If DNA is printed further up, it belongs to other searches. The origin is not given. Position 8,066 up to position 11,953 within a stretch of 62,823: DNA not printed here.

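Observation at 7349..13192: Domain architecture of the 1,947-aa giant: PD-(D/E)xK-like core, proline-rich tether and a HerA/FtsK-like motor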

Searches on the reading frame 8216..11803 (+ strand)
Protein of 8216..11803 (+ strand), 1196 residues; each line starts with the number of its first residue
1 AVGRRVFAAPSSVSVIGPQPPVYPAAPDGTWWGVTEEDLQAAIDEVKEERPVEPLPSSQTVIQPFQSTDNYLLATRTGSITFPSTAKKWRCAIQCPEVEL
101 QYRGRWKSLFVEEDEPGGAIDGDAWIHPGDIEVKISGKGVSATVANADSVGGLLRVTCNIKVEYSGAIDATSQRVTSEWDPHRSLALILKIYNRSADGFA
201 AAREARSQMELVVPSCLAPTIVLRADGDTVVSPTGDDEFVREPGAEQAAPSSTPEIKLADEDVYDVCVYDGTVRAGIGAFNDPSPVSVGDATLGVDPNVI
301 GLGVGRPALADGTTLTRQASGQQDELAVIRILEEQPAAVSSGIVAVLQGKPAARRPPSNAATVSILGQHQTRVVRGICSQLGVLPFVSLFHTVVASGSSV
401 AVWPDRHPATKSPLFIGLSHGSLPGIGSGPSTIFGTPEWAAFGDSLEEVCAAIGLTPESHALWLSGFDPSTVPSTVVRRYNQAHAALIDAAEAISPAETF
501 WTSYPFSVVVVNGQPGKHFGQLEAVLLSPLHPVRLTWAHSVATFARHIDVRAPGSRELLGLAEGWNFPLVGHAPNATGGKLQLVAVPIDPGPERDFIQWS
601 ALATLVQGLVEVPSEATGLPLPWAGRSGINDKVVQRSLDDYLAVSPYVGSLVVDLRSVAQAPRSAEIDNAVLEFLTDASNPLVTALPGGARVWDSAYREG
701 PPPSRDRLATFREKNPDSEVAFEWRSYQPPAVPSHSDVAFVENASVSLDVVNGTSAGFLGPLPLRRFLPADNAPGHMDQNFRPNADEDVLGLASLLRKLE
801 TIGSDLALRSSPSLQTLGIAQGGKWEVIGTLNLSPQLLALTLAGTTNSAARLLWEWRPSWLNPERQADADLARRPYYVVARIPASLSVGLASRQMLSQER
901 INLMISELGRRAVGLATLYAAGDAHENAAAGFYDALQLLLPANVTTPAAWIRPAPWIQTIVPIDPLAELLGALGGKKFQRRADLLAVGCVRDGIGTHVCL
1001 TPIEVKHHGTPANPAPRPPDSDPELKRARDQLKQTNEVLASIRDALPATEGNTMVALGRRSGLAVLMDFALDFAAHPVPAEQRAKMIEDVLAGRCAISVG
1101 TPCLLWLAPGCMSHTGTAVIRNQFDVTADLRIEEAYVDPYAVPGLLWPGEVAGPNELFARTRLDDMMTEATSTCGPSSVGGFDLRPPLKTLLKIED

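Call 53: search_protein_representatives(alignment_id=A3)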
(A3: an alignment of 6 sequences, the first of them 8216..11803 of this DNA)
Query: 6 sequences, 1198 profile positions. Proteins with E-value up to 0.001 (for the whole library): 298; up to 1e-10: 226; up to 1e-30: 197. The best 150 are listed.
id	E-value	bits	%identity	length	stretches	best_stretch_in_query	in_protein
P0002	0.0e+00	2103.0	-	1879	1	1-1198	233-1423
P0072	0.0e+00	1501.4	-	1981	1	2-1196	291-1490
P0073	0.0e+00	1457.3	-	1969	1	2-1196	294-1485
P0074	0.0e+00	1288.2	-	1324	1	2-1012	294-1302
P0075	0.0e+00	1259.9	-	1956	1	2-1196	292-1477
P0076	0.0e+00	1215.2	-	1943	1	2-1182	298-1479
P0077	0.0e+00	1187.3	-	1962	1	2-1191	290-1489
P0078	0.0e+00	1116.4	-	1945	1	28-1194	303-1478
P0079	0.0e+00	1113.2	-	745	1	63-803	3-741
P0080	0.0e+00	1096.7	-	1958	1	1-1196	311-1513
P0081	4.8e-294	994.9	-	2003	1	2-1179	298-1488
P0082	2.7e-273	926.2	-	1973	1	3-1182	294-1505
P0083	9.3e-273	924.4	-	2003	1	4-1180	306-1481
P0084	2.7e-193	661.2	-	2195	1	29-1196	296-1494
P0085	2.9e-183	628.0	-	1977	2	373-1196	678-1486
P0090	8.0e-121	421.1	-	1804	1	355-1153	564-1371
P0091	1.6e-117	410.2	-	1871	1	176-1142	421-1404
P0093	2.7e-113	396.2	-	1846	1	206-1152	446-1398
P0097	9.9e-108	377.8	-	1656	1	218-1113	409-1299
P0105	1.2e-93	331.2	-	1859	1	208-1110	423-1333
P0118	5.0e-88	312.5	-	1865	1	292-1121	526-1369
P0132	1.7e-84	300.8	-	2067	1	434-1111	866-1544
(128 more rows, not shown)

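Call 55: search_protein_families(library=padloc, proteins=[P0091, P0093, P0105, P0118, P0132], max_evalue=0.001)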
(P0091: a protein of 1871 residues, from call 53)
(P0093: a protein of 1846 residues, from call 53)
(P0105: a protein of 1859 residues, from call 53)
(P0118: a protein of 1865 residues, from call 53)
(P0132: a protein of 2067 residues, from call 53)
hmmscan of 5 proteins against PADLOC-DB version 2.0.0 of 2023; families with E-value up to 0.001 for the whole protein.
P0091 (1871 aa): 14 families
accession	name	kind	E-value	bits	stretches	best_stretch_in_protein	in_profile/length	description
PDLC02684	DndH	-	5.4e-38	128.3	1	1489-1794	1319-1642/1715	DndH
PDLC02685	DndH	-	1.7e-37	126.8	1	1500-1794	1294-1605/1678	DndH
PDLC02682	DndH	-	2.2e-24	82.9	1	1488-1793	1285-1610/1686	DndH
PDLC04140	mad8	-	3.6e-22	77.3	1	1515-1856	3-298/314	mads_8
PDLC02679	DndH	-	7.8e-18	61.3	1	1489-1793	1317-1634/1711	DndH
PDLC02681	DndH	-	7e-14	48.4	1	1522-1804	1265-1566/1631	DndH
PDLC04105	HerA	-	6.8e-11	39.4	1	1714-1822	382-501/576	-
PDLC04103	HerA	-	2.6e-10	37.3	1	1757-1826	457-526/579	-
PDLC04100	HerA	-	3.3e-08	30.7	1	1740-1822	440-521/580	-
PDLC02680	DndH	-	1.6e-06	23.7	1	1571-1793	1268-1492/1567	DndH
PDLC02185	HerA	-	1.8e-06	25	1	1757-1826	462-531/585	-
PDLC02188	HerA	-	9.4e-06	22.7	1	1768-1822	454-508/578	-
PDLC04104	HerA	-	7.9e-05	19.6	1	1764-1822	244-302/379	-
PDLC02683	DndH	-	0.00033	16.6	1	1746-1845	1263-1369/1389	DndH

P0093 (1846 aa): 12 families
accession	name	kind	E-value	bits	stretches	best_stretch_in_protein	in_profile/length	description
PDLC02684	DndH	-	1.8e-36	123.2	1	1486-1772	1337-1642/1715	DndH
PDLC02685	DndH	-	9.2e-32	107.8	1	1486-1771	1304-1604/1678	DndH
PDLC02682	DndH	-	7.8e-21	71.2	1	1491-1768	1312-1607/1686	DndH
PDLC02679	DndH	-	4e-18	62.3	1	1492-1771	1335-1634/1711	DndH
PDLC04140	mad8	-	8.3e-17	59.7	1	1516-1838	26-301/314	mads_8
PDLC02681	DndH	-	4.9e-13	45.6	1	1514-1773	1279-1557/1631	DndH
PDLC04105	HerA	-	2.4e-12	44.2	1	1692-1801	382-502/576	-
PDLC02680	DndH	-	4.1e-06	22.3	1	1548-1772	1268-1493/1567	DndH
PDLC02188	HerA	-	7.6e-06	23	1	1747-1805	455-513/578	-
PDLC04103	HerA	-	2.4e-05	20.9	0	1734-1799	445-521/579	-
PDLC04104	HerA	-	2.5e-05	21.2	1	1693-1803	184-305/379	-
PDLC04102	HerA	-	0.00019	17.9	0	1701-1800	476-585/654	-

P0105 (1859 aa): 16 families
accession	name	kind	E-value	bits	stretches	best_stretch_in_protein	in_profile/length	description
PDLC02685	DndH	-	8.2e-35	117.9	1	1491-1782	1294-1602/1678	DndH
PDLC02684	DndH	-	1.8e-29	100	1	1499-1785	1335-1642/1715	DndH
PDLC02682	DndH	-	4.3e-22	75.4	1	1500-1780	1306-1606/1686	DndH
PDLC02679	DndH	-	9.8e-22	74.3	1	1503-1784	1331-1634/1711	DndH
PDLC04140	mad8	-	4.9e-18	63.7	1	1507-1839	4-288/314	mads_8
PDLC02680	DndH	-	6.8e-15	51.4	1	1558-1787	1259-1495/1567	DndH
PDLC04105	HerA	-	1.1e-13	48.6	2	1705-1822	383-510/576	-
PDLC02681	DndH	-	1.5e-13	47.3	1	1514-1785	1266-1556/1631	DndH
PDLC02188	HerA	-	5.7e-07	26.8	0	1760-1821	455-516/578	-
PDLC04100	HerA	-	3.4e-06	24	0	1751-1833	460-538/580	-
PDLC04103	HerA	-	5e-05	19.8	0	1531-1573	172-214/579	-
PDLC02683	DndH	-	5.6e-05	19.1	1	1720-1830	1241-1361/1389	DndH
PDLC02185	HerA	-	5.9e-05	20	0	1761-1836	475-547/585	-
PDLC04102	HerA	-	0.00018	18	0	1721-1837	484-606/654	-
PDLC01055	HerA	-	0.0002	18.3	0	1531-1558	157-184/532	Type III coevolved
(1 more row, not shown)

P0118 (1865 aa): 9 families
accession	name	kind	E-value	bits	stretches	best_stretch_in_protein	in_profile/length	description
PDLC02685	DndH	-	2.1e-61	206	1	1492-1842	1304-1661/1678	DndH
PDLC02684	DndH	-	4.7e-58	194.8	1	1490-1858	1335-1714/1715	DndH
PDLC02682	DndH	-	2e-57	192.5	1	1511-1848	1324-1673/1686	DndH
PDLC02679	DndH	-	1.5e-45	153.2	1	1512-1838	1346-1687/1711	DndH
PDLC02681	DndH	-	2.5e-37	126.1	1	1514-1845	1271-1615/1631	DndH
PDLC02680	DndH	-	1.1e-32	110.4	1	1559-1860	1265-1567/1567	DndH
PDLC02683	DndH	-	4.4e-24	82.4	1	1684-1843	1215-1371/1389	DndH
PDLC04140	mad8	-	2.2e-13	48.4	1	1525-1789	29-237/314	mads_8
PDLC01055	HerA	-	5e-05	20.3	0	1682-1788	368-466/532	Type III coevolved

P0132 (2067 aa): 8 families
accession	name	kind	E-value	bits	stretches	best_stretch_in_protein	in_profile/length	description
PDLC02685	DndH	-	7.3e-55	184.4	1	1670-2055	1295-1677/1678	DndH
PDLC02684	DndH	-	6.6e-52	174.4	1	1637-2056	1293-1715/1715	DndH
PDLC02682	DndH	-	3e-49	165.4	1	1647-2056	1267-1685/1686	DndH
PDLC02679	DndH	-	3.8e-43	145.2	1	1698-2056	1341-1709/1711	DndH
PDLC02681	DndH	-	3.1e-31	105.9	1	1701-2039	1267-1612/1631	DndH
PDLC02680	DndH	-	6.6e-29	97.9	1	1736-2009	1267-1516/1567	DndH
PDLC02683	DndH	-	6.9e-22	75.2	1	1851-2055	1185-1386/1389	DndH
PDLC04140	mad8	-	6.3e-13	46.9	1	1717-1982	29-238/314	mads_8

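Call 56: search_protein_families(library=ncbifam, proteins=[P0091, P0093, P0105, P0118, P0132], max_evalue=0.001)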
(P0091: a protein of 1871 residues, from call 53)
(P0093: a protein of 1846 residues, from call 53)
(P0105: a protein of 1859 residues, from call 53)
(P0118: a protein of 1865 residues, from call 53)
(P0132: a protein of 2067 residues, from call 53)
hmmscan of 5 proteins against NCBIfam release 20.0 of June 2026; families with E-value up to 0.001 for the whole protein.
P0091 (1871 aa): 12 families
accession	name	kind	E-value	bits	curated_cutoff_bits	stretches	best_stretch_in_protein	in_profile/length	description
NF045975.1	VirB4_plasma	equivalog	6.9e-12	43.9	590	1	1516-1605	491-580/894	Mbov_0397 family ICE element conjugal transfer ATPase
NF041017.1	DNA_import_CedB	equivalog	5.3e-11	41.8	700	1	1524-1803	263-532/590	DNA import protein CedB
NF033849.1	ser_rich_anae_1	subfamily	1.6e-09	35.7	650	1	1542-1658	761-887/1163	serine-rich protein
TIGR00929.1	VirB4_CagE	subfamily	4.3e-08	31.9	643.1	1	1515-1795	412-682/792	VirB4 family type IV secretion/conjugal transfer ATPase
TIGR02746.1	TraC-F-type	equivalog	6.5e-07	27.6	567.05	1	1529-1796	421-691/800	type IV secretion system protein TraC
NF042943.1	HerA_antiphage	equivalog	9.5e-07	27.7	800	1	1741-1828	435-521/566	anti-phage-associated helicase HerA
NF053655.1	CedD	equivalog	3.5e-06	25.9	600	1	1541-1622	222-299/527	DNA-translocating ATPase CedD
NF040937.1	HerA_Thermprot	equivalog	1e-05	24.1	800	1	1535-1818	135-423/487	DNA double-strand break repair helicase HerA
NF010278.0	PRK13721.1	subfamily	3.6e-05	21.8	1177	1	1532-1653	471-586/874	type IV secretion system protein TraC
NF042944.1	HerA_antiphage_2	equivalog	4.2e-05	22.5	850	1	1768-1822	454-508/576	anti-phage-associated helicase HerA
TIGR03744.1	traC_PFL_4706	equivalog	0.00046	18.2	520.6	1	1523-1557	457-491/892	conjugative transfer ATPase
TIGR03743.1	SXT_TraD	subfamily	0.00078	18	366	0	1537-1579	172-214/636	conjugative transfer system coupling protein TraD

P0093 (1846 aa): 6 families
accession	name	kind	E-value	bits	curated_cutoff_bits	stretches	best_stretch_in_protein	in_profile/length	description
NF041017.1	DNA_import_CedB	equivalog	1.4e-14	53.6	700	1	1478-1773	240-521/590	DNA import protein CedB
NF045975.1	VirB4_plasma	equivalog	7.9e-08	30.5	590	1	1492-1635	491-640/894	Mbov_0397 family ICE element conjugal transfer ATPase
NF053655.1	CedD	equivalog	5.9e-07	28.5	600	1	1519-1602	223-302/527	DNA-translocating ATPase CedD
NF033849.1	ser_rich_anae_1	subfamily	1.9e-06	25.5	650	1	1519-1639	761-891/1163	serine-rich protein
TIGR03743.1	SXT_TraD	subfamily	4.1e-06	25.5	366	0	1715-1779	471-535/636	conjugative transfer system coupling protein TraD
NF042944.1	HerA_antiphage_2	equivalog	3.9e-05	22.6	850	1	1747-1805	455-513/576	anti-phage-associated helicase HerA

P0105 (1859 aa): 9 families
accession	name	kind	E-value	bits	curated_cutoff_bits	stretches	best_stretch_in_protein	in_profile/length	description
NF045975.1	VirB4_plasma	equivalog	3.7e-11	41.5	590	1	1503-1573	487-557/894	Mbov_0397 family ICE element conjugal transfer ATPase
NF053655.1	CedD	equivalog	3.3e-10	39.2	600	1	1533-1797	223-478/527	DNA-translocating ATPase CedD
NF041017.1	DNA_import_CedB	equivalog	5.4e-10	38.5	700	1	1514-1785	262-520/590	DNA import protein CedB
NF042944.1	HerA_antiphage_2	equivalog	4.7e-06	25.6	850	0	1759-1836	454-528/576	anti-phage-associated helicase HerA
NF033849.1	ser_rich_anae_1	subfamily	2.2e-05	22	650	0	1533-1642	761-884/1163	serine-rich protein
TIGR03743.1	SXT_TraD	subfamily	4.7e-05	22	366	0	1504-1571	153-215/636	conjugative transfer system coupling protein TraD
NF041214.1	plasmid_TraB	equivalog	6.2e-05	21.7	800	0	1518-1578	235-293/639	plasmid transfer protein TraB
TIGR02746.1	TraC-F-type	equivalog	0.00013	20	567.05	0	1518-1645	419-550/800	type IV secretion system protein TraC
NF042943.1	HerA_antiphage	equivalog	0.00028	19.6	800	0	1760-1835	462-534/566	anti-phage-associated helicase HerA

P0118 (1865 aa): 2 families
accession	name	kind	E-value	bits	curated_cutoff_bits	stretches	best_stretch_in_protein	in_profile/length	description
NF041017.1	DNA_import_CedB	equivalog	1.4e-07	30.5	700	1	1508-1787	261-517/590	DNA import protein CedB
TIGR02746.1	TraC-F-type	equivalog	9.3e-05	20.5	567.05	1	1525-1791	432-690/800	type IV secretion system protein TraC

P0132 (2067 aa): 2 families
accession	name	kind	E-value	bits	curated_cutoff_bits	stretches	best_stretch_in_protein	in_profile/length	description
TIGR02746.1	TraC-F-type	equivalog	0.00039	18.4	567.05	1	1753-1982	461-689/800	type IV secretion system protein TraC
TIGR00929.1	VirB4_CagE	subfamily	0.00062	18.1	643.1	1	1720-1912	442-623/792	VirB4 family type IV secretion/conjugal transfer ATPase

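Call 57: list_cluster_members(proteins=[P0072, P0073, P0084, P0090, P0091, P0093, P0097, P0105, P0118, P0132])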
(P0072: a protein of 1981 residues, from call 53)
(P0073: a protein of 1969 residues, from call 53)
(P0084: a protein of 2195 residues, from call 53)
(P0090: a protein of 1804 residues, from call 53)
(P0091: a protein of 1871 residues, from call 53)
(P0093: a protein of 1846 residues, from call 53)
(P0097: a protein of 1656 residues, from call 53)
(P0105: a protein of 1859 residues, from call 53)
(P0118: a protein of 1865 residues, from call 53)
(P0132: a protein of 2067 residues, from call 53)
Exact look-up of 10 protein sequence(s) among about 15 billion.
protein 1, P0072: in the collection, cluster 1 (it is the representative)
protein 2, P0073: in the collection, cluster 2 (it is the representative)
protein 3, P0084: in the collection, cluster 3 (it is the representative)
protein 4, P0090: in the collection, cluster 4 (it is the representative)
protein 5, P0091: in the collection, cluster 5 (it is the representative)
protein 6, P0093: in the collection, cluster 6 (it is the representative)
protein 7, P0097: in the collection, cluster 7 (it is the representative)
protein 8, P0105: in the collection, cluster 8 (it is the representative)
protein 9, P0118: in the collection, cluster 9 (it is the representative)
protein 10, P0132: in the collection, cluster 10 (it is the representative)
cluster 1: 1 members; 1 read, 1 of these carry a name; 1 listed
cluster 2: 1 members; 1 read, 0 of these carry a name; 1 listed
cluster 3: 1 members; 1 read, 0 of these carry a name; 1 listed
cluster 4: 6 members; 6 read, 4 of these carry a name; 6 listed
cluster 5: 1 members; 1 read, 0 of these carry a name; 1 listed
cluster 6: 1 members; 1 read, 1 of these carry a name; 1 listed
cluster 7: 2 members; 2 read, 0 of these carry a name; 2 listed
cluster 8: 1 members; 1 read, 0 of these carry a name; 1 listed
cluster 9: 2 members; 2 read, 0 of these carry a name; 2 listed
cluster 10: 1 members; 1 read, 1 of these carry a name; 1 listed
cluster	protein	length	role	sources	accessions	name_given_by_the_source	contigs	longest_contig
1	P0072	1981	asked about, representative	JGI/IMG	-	hypothetical protein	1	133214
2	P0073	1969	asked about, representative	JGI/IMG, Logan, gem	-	-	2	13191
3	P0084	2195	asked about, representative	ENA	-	-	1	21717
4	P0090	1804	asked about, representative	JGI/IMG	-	hypothetical protein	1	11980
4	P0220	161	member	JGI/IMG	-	DNA helicase HerA-like ATPase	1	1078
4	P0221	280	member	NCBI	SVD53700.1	uncharacterized protein METZ01_LOCUS406554, partial [marine metagenome]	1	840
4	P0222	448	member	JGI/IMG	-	hypothetical protein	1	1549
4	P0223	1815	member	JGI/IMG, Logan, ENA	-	-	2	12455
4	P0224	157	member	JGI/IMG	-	-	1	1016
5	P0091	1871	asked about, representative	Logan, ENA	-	-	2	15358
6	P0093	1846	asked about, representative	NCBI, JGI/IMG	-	hypothetical protein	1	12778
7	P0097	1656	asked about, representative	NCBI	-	-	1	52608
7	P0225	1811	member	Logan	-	-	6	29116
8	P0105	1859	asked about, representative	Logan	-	-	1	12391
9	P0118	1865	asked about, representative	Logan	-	-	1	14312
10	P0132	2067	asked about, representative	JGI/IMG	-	DNA phosphorothioation-dependent restriction protein DptH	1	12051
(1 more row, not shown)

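Call 87: find_related_loci(query=A3, collection=genome_contigs, flank=10000)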
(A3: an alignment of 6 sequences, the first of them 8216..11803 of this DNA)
Query A3 (1196 aa) in genome_contigs; peptide patterns used: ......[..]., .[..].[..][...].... (x = any residue, [..] = any of these).
68 stretches matched a pattern; 9 encode a relative of the query (tblastn E <= 1e-3); 9 distinct loci.
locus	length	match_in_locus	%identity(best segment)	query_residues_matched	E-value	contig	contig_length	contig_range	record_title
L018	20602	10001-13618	40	2-1195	0e+0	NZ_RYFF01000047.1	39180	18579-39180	Candidatus Chloroploca sp. Khr17 NODE_75, whole genome shotgun sequence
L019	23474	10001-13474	40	2-1167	0e+0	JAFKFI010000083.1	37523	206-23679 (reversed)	MAG: Alphaproteobacteria bacterium isolate SCN18_30_10_14_R2_B_67_12_A SCN18_30_10_14_R2_B_scaffold_803, whole genome sh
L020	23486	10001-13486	39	2-1169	0e+0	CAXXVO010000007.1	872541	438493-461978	MAG: Alphaproteobacteria bacterium isolate b1e32fb5-33d9-4808-b364-4179d3f700a5 genome assembly, contig: contig_7, whole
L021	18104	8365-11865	35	18-1174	0e+0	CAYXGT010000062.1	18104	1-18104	MAG TPA_asm: uncultured Pirellulales bacterium isolate binchicken_co262_293 genome assembly, contig: NODE_3290_length_18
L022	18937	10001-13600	41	2-1195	0e+0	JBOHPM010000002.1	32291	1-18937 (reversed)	MAG: Candidatus Rokuibacteriota bacterium isolate SD8033_metabat2.bin.13 NODE_112_length_32291_cov_3.588422, whole genom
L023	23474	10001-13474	38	2-1167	0e+0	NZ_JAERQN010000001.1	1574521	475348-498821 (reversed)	Roseomonas ponticola strain SYSU M41301 NODE_1_length_1574521_cov_95.603378, whole genome shotgun sequence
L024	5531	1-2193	45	468-1194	0e+0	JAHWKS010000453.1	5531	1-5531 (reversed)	MAG: Planctomycetota bacterium isolate 0813_bin24 NODE_7545_length_5531_cov_5.451972, whole genome shotgun sequence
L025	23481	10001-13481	39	2-1169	0e+0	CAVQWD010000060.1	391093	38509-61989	MAG: uncultured Alphaproteobacteria bacterium isolate MFD09222.bin.3.315 genome assembly, contig: contig_93035, whole ge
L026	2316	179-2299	37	2-715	4e-127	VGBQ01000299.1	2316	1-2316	MAG: Actinomycetota bacterium isolate K_Offshore_40m_m2_150 K_Offshore_40m_m2_150_Ga0194133_10094693, whole genome shotg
